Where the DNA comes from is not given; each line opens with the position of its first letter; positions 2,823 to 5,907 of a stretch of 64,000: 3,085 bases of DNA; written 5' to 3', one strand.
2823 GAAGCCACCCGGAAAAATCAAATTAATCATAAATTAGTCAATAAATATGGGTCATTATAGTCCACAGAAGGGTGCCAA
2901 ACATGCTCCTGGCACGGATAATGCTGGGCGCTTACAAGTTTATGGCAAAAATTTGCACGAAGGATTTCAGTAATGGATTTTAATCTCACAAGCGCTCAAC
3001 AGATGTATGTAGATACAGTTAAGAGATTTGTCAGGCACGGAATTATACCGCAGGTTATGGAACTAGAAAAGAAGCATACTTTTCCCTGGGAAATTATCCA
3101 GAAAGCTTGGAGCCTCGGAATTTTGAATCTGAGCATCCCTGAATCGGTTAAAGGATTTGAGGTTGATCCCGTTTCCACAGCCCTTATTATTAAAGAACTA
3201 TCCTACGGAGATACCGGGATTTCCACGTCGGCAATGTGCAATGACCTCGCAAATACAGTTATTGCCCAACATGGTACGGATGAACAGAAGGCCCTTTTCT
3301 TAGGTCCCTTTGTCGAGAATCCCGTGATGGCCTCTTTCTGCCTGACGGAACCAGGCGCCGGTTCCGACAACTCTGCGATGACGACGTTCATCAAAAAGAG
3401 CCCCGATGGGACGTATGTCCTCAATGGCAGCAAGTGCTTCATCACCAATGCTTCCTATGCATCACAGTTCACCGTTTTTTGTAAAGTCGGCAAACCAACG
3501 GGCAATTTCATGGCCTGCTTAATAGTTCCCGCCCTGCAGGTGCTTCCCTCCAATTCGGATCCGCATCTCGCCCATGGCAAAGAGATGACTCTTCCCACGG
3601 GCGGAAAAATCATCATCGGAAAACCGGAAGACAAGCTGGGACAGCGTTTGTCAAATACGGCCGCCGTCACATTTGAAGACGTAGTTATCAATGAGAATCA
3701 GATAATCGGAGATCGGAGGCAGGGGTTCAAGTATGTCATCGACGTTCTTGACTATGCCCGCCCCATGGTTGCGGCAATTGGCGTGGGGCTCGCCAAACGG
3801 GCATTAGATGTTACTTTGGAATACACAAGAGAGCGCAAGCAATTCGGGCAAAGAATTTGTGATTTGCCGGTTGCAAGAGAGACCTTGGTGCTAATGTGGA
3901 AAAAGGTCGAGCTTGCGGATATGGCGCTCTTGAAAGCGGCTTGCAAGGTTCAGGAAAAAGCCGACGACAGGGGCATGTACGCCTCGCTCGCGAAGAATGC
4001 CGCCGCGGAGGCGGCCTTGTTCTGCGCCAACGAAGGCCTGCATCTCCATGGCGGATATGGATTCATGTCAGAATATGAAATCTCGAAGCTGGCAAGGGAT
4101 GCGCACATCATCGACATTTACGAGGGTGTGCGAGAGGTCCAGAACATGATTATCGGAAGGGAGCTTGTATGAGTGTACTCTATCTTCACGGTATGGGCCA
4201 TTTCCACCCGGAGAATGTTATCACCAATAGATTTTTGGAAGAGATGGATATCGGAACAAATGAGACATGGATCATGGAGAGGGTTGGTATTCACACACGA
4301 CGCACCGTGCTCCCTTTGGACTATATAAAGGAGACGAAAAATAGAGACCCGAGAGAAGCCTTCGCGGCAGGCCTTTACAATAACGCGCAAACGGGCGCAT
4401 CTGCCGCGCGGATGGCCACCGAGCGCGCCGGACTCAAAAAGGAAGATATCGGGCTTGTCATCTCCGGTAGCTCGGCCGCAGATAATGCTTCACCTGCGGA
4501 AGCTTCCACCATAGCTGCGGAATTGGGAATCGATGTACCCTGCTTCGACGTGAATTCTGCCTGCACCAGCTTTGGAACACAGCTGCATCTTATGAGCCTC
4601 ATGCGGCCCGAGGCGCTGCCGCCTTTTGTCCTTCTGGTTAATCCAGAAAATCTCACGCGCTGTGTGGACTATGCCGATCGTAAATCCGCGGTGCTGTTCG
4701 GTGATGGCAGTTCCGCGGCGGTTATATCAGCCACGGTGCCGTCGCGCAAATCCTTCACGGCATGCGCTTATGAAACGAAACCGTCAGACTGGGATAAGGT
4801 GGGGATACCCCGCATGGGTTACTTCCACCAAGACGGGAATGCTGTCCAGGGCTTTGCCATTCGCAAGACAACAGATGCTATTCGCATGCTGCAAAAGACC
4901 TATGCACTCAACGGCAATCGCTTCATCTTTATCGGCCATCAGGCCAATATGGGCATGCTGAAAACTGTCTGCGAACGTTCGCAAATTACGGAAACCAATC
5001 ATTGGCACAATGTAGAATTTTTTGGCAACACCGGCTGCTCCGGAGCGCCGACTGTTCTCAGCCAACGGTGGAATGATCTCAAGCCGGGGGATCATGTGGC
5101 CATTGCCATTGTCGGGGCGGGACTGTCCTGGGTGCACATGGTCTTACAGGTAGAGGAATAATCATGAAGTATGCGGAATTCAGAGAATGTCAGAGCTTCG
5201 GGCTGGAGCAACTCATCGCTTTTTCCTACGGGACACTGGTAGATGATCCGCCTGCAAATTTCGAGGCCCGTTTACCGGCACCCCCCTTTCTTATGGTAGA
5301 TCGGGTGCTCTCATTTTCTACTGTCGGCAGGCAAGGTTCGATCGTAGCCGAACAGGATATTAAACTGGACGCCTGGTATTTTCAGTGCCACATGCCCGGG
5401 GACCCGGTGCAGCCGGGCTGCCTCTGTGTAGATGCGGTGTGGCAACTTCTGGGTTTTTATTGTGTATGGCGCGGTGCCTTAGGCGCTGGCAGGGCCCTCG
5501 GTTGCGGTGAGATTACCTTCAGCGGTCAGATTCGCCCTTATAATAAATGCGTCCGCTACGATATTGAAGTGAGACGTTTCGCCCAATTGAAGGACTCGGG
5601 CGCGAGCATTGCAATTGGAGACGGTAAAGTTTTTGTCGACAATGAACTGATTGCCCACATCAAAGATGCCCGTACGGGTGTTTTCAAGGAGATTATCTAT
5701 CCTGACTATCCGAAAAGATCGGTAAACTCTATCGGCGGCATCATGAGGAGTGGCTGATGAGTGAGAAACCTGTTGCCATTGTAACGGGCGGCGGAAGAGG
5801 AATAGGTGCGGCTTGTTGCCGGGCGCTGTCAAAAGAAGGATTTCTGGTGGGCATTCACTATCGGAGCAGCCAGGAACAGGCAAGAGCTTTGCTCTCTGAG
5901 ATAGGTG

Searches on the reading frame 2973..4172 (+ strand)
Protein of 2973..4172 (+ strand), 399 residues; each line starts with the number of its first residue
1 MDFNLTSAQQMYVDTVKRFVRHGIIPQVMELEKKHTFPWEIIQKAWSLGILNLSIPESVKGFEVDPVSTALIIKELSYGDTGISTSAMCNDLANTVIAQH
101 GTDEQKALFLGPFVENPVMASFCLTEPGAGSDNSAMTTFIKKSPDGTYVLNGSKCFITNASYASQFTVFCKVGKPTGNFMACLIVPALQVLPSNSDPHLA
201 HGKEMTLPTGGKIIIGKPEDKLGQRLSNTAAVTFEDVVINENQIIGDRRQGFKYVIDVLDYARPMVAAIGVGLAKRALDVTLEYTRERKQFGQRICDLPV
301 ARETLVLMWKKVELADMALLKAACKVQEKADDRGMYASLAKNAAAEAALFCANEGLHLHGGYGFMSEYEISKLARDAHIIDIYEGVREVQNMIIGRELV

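Call 3: search_protein_families(library=pfam, proteins=[window:2973-4172:+])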
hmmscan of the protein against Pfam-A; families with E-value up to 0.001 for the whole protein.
window:2973-4172:+ (399 aa): 4 families
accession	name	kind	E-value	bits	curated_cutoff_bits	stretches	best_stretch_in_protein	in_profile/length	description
PF00441.29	Acyl-CoA_dh_1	-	8e-36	123.9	22.4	1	250-398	2-149/150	Acyl-CoA dehydrogenase, C-terminal domain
PF02771.21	Acyl-CoA_dh_N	-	9.8e-25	87.6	22.9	1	6-115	1-111/113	Acyl-CoA dehydrogenase, N-terminal domain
PF02770.24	Acyl-CoA_dh_M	-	1.4e-17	64.1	33.3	1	121-237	1-97/97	Acyl-CoA dehydrogenase, middle domain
PF08028.16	Acyl-CoA_dh_2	-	9.7e-13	49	22.7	1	265-387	2-133/134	Acyl-CoA dehydrogenase, C-terminal domain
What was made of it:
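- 2973..4172 (+): Gene 1: acyl-CoA dehydrogenase, 399 aa, MCAD-like, with the catalytic Glu in a YEG motif. Pfam (call 3).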

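Call 8: find_related_loci(query=window:2973-4172:+, collection=genome_contigs, flank=6000)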
Query window:2973-4172:+ (399 aa) in genome_contigs; peptide patterns used: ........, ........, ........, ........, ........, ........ (x = any residue, [..] = any of these).
600 stretches matched a pattern (row limit reached: there are more); 573 encode a relative of the query (tblastn E <= 1e-3); the best 80 are kept; 80 distinct loci.
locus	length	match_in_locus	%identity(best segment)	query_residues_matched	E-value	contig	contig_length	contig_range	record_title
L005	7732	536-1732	95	1-399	0e+0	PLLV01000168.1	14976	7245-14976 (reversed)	MAG: Syntrophaceae bacterium isolate fen_1168 73.20120800_E3S.49_contig_24242, whole genome shotgun sequence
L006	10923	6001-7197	94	1-399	0e+0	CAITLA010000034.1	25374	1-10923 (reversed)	MAG: uncultured Syntrophaceae bacterium isolate AM-sed-core3-D1_bin-194 genome assembly, contig: bin-194:034/313, whole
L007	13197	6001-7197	94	1-399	0e+0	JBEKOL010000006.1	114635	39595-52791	MAG: Syntrophales bacterium isolate SPRUCE 43 SPRUCE_43_6, whole genome shotgun sequence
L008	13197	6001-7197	82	1-399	0e+0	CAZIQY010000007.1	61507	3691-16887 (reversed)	MAG TPA_asm: uncultured Syntrophaceae bacterium isolate SRP098346_co1_212 genome assembly, contig: NODE_169_length_61507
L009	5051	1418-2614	78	1-399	0e+0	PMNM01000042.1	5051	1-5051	MAG: Syntrophaceae bacterium isolate fen_1087 73.20100900_E3D.6_contig_68844, whole genome shotgun sequence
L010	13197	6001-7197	78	1-399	0e+0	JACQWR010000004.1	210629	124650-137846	MAG: Deltaproteobacteria bacterium isolate NC_groundwater_1494_Pr4_B-0.1um_54_14 SR1-18-B1_scaffold_28130, whole genome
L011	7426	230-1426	77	1-399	0e+0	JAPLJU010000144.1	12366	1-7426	MAG: Deltaproteobacteria bacterium isolate LacPavin_0920_SED5_MAG_55_9 LacPavin_0920_SED5_scaffold_660089, whole genome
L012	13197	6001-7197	76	1-399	0e+0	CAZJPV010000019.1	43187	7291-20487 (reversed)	MAG TPA_asm: uncultured Syntrophaceae bacterium isolate SRP098346_co1_215 genome assembly, contig: NODE_466_length_43187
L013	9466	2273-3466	77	1-399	0e+0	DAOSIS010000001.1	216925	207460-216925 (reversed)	MAG TPA_asm: Syntrophales bacterium isolate AMR_MDS_1695 NODE_35_length_216925_cov_9.802144, whole genome shotgun sequen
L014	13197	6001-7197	76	1-399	0e+0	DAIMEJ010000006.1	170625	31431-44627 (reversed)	MAG TPA_asm: Syntrophales bacterium isolate CTOTU18575 NODE_69_length_170625_cov_25.863880, whole genome shotgun sequenc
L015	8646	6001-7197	76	1-399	0e+0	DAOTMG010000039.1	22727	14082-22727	MAG TPA_asm: Syntrophales bacterium isolate AMR_MDS_2927 NODE_2631_length_22727_cov_8.087376, whole genome shotgun seque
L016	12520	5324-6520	76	1-399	0e+0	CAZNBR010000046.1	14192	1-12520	MAG TPA_asm: uncultured Syntrophaceae bacterium isolate SRP178699_co1_451 genome assembly, contig: NODE_5614_length_1419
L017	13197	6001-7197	76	1-399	0e+0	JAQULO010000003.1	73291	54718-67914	MAG: Syntrophales bacterium isolate STD1_132 NODE_680_length_73291_cov_4.034689_Sandtown_D1, whole genome shotgun sequen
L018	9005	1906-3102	75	1-399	0e+0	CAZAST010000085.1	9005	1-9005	MAG TPA_asm: uncultured Syntrophaceae bacterium isolate SRP192927_co6_553 genome assembly, contig: NODE_20271_length_900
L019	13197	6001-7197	75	1-399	0e+0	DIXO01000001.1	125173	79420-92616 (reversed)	MAG TPA_asm: Syntrophaceae bacterium UBA6078 UBA6078_contig_1421, whole genome shotgun sequence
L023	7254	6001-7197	75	1-399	0e+0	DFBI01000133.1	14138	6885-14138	MAG TPA_asm: Syntrophaceae bacterium UBA3084 UBA3084_contig_3664, whole genome shotgun sequence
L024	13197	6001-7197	74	1-399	0e+0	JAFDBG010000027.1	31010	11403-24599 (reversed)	MAG: Deltaproteobacteria bacterium isolate AB_69_Bin_260 AB_69_Bin_260_scaffold_2144, whole genome shotgun sequence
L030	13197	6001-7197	73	1-399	0e+0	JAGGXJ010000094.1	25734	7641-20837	MAG: Syntrophobacterales bacterium isolate AUK149 PB_MBMC_103_c_000000000148, whole genome shotgun sequence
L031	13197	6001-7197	75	1-399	0e+0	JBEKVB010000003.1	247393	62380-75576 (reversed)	MAG: Smithellaceae bacterium isolate SPRUCE 595 SPRUCE_595_3, whole genome shotgun sequence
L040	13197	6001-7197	76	1-399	0e+0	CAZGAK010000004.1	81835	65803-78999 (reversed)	MAG TPA_asm: uncultured Syntrophaceae bacterium isolate SRP178699_co1_632 genome assembly, contig: NODE_204_length_81835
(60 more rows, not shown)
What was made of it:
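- On Sigma-54 (-24/-12) promoter: The genome-collection scan was already used (call 8).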

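Call 19: search_protein_families(library=ncbifam, proteins=[window:2973-4172:+], max_evalue=0.00001)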
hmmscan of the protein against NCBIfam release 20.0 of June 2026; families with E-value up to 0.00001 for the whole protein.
window:2973-4172:+ (399 aa): 20 families
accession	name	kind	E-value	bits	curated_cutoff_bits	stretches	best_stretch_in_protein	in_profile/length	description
NF042972.1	AcrlCoAredClosAcrC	equivalog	5.3e-77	259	640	2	214-398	193-376/378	acryloyl-CoA reductase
NF058590.1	AcCoDHFadEBacil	equivalog_domain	1e-64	219.1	600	2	5-174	21-192/586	acyl-CoA dehydrogenase FadE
NF043006.1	CyhCrbnylCoADH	equivalog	1.1e-60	205.7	650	2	213-398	191-375/380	cyclohexane-1-carbonyl-CoA dehydrogenase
NF045552.1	GlutCoADH_Des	equivalog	9.2e-52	176.5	470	2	220-395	201-376/387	glutaryl-CoA dehydrogenase Acd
NF053553.1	prodigi_MBC_PigA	equivalog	1.4e-49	169.2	500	2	1-184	1-187/381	prodigiosin MBC biosynthesis dehydrogenase PigA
NF008997.0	PRK12341.1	equivalog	9.1e-47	159.9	537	1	1-398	1-376/382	acyl-CoA dehydrogenase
NF045652.1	ProlPCPDhRedW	equivalog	4.5e-46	157.4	650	1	11-398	6-373/376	L-prolyl-[peptidyl-carrier protein] dehydrogenase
NF042439.1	SulpropCoADesulf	equivalog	1.4e-43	149.1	600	1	16-397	4-369/379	3-sulfinopropanoyl-CoA desulfinase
NF002885.1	PRK03354.1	equivalog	1.9e-39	135.8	540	1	1-397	1-372/378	crotonobetainyl-CoA dehydrogenase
TIGR03207.1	cyc_hxne_CoA_dh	equivalog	3.6e-37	128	575.35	1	7-397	3-370/372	cyclohexanecarboxyl-CoA dehydrogenase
NF052270.1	Staph_DH_FadE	equivalog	5.1e-37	127.5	600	2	216-398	213-393/400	acyl-CoA dehydrogenase FadE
TIGR03203.1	pimD_small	equivalog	1.4e-20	73.7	652.7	1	228-376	205-354/378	pimeloyl-CoA dehydrogenase small subunit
NF049984.1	Rv1679_FadE16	equivalog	1.7e-18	67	600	1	221-378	186-345/371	Rv1679 family acyl-CoA dehydrogenase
TIGR04022.1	sulfur_SfnB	equivalog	6.5e-17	61.5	430.9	2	24-170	21-164/391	SfnB family sulfur acquisition oxidoreductase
NF007000.1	PRK09463.1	subfamily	1e-15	57.2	600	2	31-138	68-177/726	acyl-CoA dehydrogenase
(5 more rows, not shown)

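Call 33: search_solved_structures(query=window:2973-4172:+, max_evalue=1e-20)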
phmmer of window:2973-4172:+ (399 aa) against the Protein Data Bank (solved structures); distinct sequences matched with E-value up to 1e-20: 73 (the best 60 are shown).
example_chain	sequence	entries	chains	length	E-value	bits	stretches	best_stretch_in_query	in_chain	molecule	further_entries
1ege_A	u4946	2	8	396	2.4e-70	240.6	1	2-397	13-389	MEDIUM CHAIN ACYL-COA DEHYDROGENASE | Acyl-CoA dehydrogenase, medium-chain specific, mitochondrial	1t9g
2a1t_A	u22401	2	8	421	3.1e-70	240.2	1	2-397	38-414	Acyl-CoA dehydrogenase, medium-chain specific, mitochondrial precursor | Medium-chain specific acyl-CoA dehydrogenase, mitochondrial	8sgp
4p13_A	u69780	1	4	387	7.7e-70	238.9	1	2-397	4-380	Medium-chain specific acyl-CoA dehydrogenase, mitochondrial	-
1egc_A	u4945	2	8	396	3.2e-69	236.9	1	2-397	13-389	MEDIUM CHAIN ACYL-COA DEHYDROGENASE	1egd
3mdd_A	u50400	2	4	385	3.7e-68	233.3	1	2-397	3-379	MEDIUM CHAIN ACYL-COA DEHYDROGENASE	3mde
1udy_A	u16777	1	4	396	4.2e-68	233.2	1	2-397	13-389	Acyl-CoA dehydrogenase, medium-chain specific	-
1ukw_A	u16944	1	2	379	4.8e-65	223.1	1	1-398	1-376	acyl-CoA dehydrogenase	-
1buc_A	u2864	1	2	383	2.9e-61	210.6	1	1-398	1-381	BUTYRYL-COA DEHYDROGENASE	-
2dvl_A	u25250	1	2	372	3.6e-56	193.9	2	213-398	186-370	Acyl-CoA dehydrogenase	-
4l1f_A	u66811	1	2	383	4.5e-56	193.6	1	1-398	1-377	Acyl-CoA dehydrogenase domain protein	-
9w60_A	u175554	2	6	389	2.7e-55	191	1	1-396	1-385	Butyryl CoA dehydrogenase apo protein | Butyryl CoA Dehydrogenase with FAD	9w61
5ol2_C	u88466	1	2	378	2.9e-55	190.9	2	215-398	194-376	Acyl-CoA dehydrogenase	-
2vig_A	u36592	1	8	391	3e-53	184.3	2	207-397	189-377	SHORT-CHAIN SPECIFIC ACYL-COA DEHYDROGENASE,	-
7y0a_A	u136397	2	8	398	3.9e-53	183.9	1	5-397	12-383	Short-chain specific acyl-CoA dehydrogenase, mitochondrial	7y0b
2jif_A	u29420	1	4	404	4.2e-53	183.8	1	6-395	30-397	SHORT/BRANCHED CHAIN SPECIFIC ACYL-COA DEHYDROGENASE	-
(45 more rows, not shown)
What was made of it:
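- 2973..4172 (+): PDB MCAD 2.4e-70 (call 33).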

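Call 35: search_protein_families(library=pfam, proteins=[L008:3702-5219:-, L010:3121-4638:-, L012:3106-4620:-, L016:2110-3627:-, L019:3032-4555:-, L023:1658-3163:-, L024:2931-4439:-, L030:4171-5682:-, L031:1542-3056:-, L040:3070-4569:-], max_evalue=0.01)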
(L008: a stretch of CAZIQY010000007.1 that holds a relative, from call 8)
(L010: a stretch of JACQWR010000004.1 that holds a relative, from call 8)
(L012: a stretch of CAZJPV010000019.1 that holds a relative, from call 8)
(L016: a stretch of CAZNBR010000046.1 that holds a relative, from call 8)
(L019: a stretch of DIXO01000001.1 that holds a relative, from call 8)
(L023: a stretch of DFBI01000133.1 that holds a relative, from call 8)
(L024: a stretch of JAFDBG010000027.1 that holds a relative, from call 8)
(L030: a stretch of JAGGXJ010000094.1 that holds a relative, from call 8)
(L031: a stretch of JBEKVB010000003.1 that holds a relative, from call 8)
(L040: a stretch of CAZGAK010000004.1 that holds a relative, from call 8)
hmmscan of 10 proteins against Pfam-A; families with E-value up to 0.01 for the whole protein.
L008:3702-5219:- (506 aa): 3 families
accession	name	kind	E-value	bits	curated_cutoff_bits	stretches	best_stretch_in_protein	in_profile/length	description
PF02518.31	HATPase_c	-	7.8e-25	87.9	26.4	1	398-503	2-107/111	Histidine kinase-, DNA gyrase B-, and HSP90-like ATPase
PF00512.31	HisKA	-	9.1e-15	54.9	26.9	1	292-351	3-62/66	His Kinase A (phospho-acceptor) domain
PF07695.17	7TMR-DISM_7TM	-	0.0016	18.8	29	1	8-188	14-189/205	7TM diverse intracellular signalling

L010:3121-4638:- (506 aa): 3 families
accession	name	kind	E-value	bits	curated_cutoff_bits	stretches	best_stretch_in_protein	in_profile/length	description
PF02518.31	HATPase_c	-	8.2e-24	84.6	26.4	1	398-504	2-108/111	Histidine kinase-, DNA gyrase B-, and HSP90-like ATPase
PF00512.31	HisKA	-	3.4e-14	53.1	26.9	1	292-351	3-62/66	His Kinase A (phospho-acceptor) domain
PF16927.11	HisKA_7TM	-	0.00026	21.3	28.6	0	6-250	5-213/224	N-terminal 7TM region of histidine kinase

L012:3106-4620:- (505 aa): 3 families
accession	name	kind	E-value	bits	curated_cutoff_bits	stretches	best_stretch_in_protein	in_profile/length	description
PF02518.31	HATPase_c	-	3.4e-25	89.1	26.4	1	398-504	2-108/111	Histidine kinase-, DNA gyrase B-, and HSP90-like ATPase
PF00512.31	HisKA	-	7.5e-15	55.2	26.9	1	291-351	2-62/66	His Kinase A (phospho-acceptor) domain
PF10090.15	HPTransfase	-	0.007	16.5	22.9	0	369-448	4-74/123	Histidine phosphotransferase C-terminal domain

L016:2110-3627:- (506 aa): 3 families
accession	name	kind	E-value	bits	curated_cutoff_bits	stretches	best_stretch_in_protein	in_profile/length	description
PF02518.31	HATPase_c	-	6.8e-26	91.3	26.4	1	399-505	2-108/111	Histidine kinase-, DNA gyrase B-, and HSP90-like ATPase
PF00512.31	HisKA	-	1.2e-15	57.7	26.9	1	292-353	2-63/66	His Kinase A (phospho-acceptor) domain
PF10090.15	HPTransfase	-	0.0005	20.3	22.9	1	402-440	31-69/123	Histidine phosphotransferase C-terminal domain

L019:3032-4555:- (508 aa): 3 families
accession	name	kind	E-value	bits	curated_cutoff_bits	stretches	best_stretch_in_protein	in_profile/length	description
PF02518.31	HATPase_c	-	2.2e-26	92.9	26.4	1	399-507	2-110/111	Histidine kinase-, DNA gyrase B-, and HSP90-like ATPase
PF00512.31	HisKA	-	2.3e-16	60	26.9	1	292-354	2-64/66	His Kinase A (phospho-acceptor) domain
PF10090.15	HPTransfase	-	0.009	16.2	22.9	0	404-441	33-68/123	Histidine phosphotransferase C-terminal domain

L023:1658-3163:- (502 aa): 3 families
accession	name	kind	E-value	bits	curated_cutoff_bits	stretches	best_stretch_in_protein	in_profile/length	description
PF02518.31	HATPase_c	-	1.3e-24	87.2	26.4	1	397-502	2-107/111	Histidine kinase-, DNA gyrase B-, and HSP90-like ATPase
PF00512.31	HisKA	-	1.9e-15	57.1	26.9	1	291-350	2-62/66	His Kinase A (phospho-acceptor) domain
PF16927.11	HisKA_7TM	-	0.0015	18.9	28.6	1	4-194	3-215/224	N-terminal 7TM region of histidine kinase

L024:2931-4439:- (503 aa): 4 families
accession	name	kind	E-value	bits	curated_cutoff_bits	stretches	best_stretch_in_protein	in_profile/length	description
PF02518.31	HATPase_c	-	2.5e-24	86.3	26.4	1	398-502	2-106/111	Histidine kinase-, DNA gyrase B-, and HSP90-like ATPase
PF00512.31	HisKA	-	1.6e-14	54.2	26.9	1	291-351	2-62/66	His Kinase A (phospho-acceptor) domain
PF16927.11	HisKA_7TM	-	9e-05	22.9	28.6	1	6-247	5-211/224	N-terminal 7TM region of histidine kinase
PF07695.17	7TMR-DISM_7TM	-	0.001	19.4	29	1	12-136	17-145/205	7TM diverse intracellular signalling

L030:4171-5682:- (504 aa): 5 families
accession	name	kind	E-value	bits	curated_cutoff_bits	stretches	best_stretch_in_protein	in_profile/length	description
PF02518.31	HATPase_c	-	6.8e-24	84.9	26.4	1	399-503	2-106/111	Histidine kinase-, DNA gyrase B-, and HSP90-like ATPase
PF00512.31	HisKA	-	1.9e-14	53.9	26.9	1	292-353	2-63/66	His Kinase A (phospho-acceptor) domain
PF16927.11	HisKA_7TM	-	2e-08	34.8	28.6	1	5-198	4-219/224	N-terminal 7TM region of histidine kinase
PF14501.12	HATPase_c_5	-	0.0035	17.7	22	1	404-492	7-90/102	GHKL domain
PF10090.15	HPTransfase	-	0.0083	16.3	22.9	0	403-448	32-73/123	Histidine phosphotransferase C-terminal domain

L031:1542-3056:- (505 aa): 3 families
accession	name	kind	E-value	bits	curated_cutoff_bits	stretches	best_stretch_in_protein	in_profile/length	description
PF02518.31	HATPase_c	-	1.4e-25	90.3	26.4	1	397-503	2-108/111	Histidine kinase-, DNA gyrase B-, and HSP90-like ATPase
PF00512.31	HisKA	-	1.4e-16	60.7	26.9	1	291-350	3-62/66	His Kinase A (phospho-acceptor) domain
PF10090.15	HPTransfase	-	0.00015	21.9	22.9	1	387-447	19-74/123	Histidine phosphotransferase C-terminal domain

L040:3070-4569:- (500 aa): 5 families
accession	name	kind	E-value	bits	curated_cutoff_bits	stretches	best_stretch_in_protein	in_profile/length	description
PF02518.31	HATPase_c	-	2e-26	93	26.4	1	395-500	2-107/111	Histidine kinase-, DNA gyrase B-, and HSP90-like ATPase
PF00512.31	HisKA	-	1.5e-14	54.2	26.9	1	290-348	3-62/66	His Kinase A (phospho-acceptor) domain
PF16927.11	HisKA_7TM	-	7.1e-05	23.2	28.6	1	4-191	3-209/224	N-terminal 7TM region of histidine kinase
PF07695.17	7TMR-DISM_7TM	-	0.00021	21.7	29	1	21-184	27-187/205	7TM diverse intracellular signalling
PF07690.21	MFS_1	-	0.0031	16.9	33.4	0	23-153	201-336/347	Major Facilitator Superfamily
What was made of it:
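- On HisKA_7TM (PF16927) sensor region: Three also give weak 7TMR-DISM_7TM hits (call 35).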

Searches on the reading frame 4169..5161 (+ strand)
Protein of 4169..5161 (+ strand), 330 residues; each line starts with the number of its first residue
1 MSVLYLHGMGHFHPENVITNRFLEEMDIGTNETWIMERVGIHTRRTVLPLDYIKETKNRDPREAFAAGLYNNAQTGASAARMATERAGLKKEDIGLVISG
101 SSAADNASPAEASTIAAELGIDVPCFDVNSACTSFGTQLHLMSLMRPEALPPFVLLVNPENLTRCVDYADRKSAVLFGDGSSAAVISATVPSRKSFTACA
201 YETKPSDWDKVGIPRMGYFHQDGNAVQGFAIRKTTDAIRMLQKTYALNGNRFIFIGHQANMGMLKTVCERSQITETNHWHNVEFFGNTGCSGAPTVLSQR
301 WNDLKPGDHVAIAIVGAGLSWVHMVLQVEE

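Call 3: search_protein_families(library=pfam, proteins=[window:4169-5161:+])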
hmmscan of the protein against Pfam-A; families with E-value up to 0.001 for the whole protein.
window:4169-5161:+ (330 aa): 2 families
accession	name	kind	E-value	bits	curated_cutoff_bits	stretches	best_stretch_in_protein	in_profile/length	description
PF08545.16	ACP_syn_III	-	5.1e-15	55.6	24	1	126-199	1-74/80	3-Oxoacyl-[acyl-carrier-protein (ACP)] synthase III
PF08541.16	ACP_syn_III_C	-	2.8e-14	53.5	26.6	1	254-327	14-89/90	3-Oxoacyl-[acyl-carrier-protein (ACP)] synthase III C terminal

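Call 19: search_protein_families(library=ncbifam, proteins=[window:4169-5161:+], max_evalue=0.00001)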
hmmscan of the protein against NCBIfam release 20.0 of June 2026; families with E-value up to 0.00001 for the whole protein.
window:4169-5161:+ (330 aa): 10 families
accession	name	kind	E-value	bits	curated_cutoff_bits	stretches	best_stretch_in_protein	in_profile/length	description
NF006829.0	PRK09352.1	subfamily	3.2e-52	177.5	249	1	6-328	7-321/322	beta-ketoacyl-ACP synthase 3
TIGR00747.1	fabH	subfamily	2.1e-43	148.7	292.1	1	6-327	5-321/322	beta-ketoacyl-ACP synthase III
NF004623.0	PRK05963.1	equivalog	2.6e-33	115.7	437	1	6-327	8-327/328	beta-ketoacyl-ACP synthase III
NF005541.0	PRK07204.1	equivalog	1.4e-26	93.7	402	1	6-190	7-173/329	beta-ketoacyl-ACP synthase III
NF005703.0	PRK07515.1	equivalog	4e-25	88.5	304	1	30-189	64-213/373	beta-ketoacyl-ACP synthase III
NF006720.0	PRK09258.1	equivalog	4.4e-17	62.4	285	1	72-324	61-334/338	3-oxoacyl-ACP synthase III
NF005308.0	PRK06840.1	equivalog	1.1e-09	37.8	315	1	71-215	52-200/339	3-oxoacyl-ACP synthase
NF003274.0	PRK04262.1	equivalog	1.1e-06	27.9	244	1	76-322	55-302/347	hydroxymethylglutaryl-CoA synthase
NF009519.0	PRK12880.1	equivalog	1.6e-06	27.7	436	1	85-276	73-260/353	beta-ketoacyl-ACP synthase III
NF005404.0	PRK06954.1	subfamily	3.9e-06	26.2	687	1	60-134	17-95/397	acetyl-CoA C-acetyltransferase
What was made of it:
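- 4169..5161 (+): Gene 2: KAS III (FabH-like), 330 aa, with the Cys-His-Asn triad intact. Calls 3, 19 (below the FabH cut-offs) and 48.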

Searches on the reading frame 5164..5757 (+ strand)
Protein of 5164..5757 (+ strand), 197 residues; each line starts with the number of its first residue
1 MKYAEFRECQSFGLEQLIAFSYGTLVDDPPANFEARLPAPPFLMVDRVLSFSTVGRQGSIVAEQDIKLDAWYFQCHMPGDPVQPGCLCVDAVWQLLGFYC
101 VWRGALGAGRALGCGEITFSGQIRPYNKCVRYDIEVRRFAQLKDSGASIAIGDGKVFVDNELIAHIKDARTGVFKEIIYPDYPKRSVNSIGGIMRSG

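Call 3: search_protein_families(library=pfam, proteins=[window:5164-5757:+])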
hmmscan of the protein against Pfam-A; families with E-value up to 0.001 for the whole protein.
window:5164-5757:+ (197 aa): 1 family
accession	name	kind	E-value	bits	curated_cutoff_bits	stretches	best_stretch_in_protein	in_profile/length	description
PF07977.19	FabA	-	3.7e-38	130.7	23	1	37-166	1-137/138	FabA-like domain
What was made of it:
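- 5164..5757 (+): Gene 3: FabA-type dehydratase/isomerase, 197 aa. Pfam FabA 3.7e-38 (call 3).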

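Call 19: search_protein_families(library=ncbifam, proteins=[window:5164-5757:+], max_evalue=0.00001)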
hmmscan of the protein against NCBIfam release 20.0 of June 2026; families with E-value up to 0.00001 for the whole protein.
window:5164-5757:+ (197 aa): 5 families
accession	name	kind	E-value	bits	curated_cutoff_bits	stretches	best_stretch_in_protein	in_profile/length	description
NF003509.0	PRK05174.1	equivalog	4.2e-58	195.9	124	1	9-176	5-168/172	bifunctional 3-hydroxydecanoyl-ACP dehydratase/trans-2-decenoyl-ACP isomerase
TIGR01749.1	fabA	equivalog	4.1e-46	157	238.15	1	10-176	3-165/169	3-hydroxyacyl-[acyl-carrier-protein] dehydratase FabA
TIGR01750.1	fabZ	equivalog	1.3e-10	41.3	155.15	1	41-164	15-139/141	3-hydroxyacyl-ACP dehydratase FabZ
NF000582.1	PRK00006.1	equivalog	6.6e-10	39.1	113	1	41-126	14-98/137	3-hydroxyacyl-ACP dehydratase FabZ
NF009667.0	PRK13188.1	equivalog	7.5e-10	38.1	465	1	40-98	334-388/464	bifunctional UDP-3-O-[3-hydroxymyristoyl] N-acetylglucosamine deacetylase/3-hydroxyacyl-ACP dehydratase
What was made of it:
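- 5164..5757 (+): NCBIfam PRK05174 scores 195.9 bits against a cut-off of 124 (call 19).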
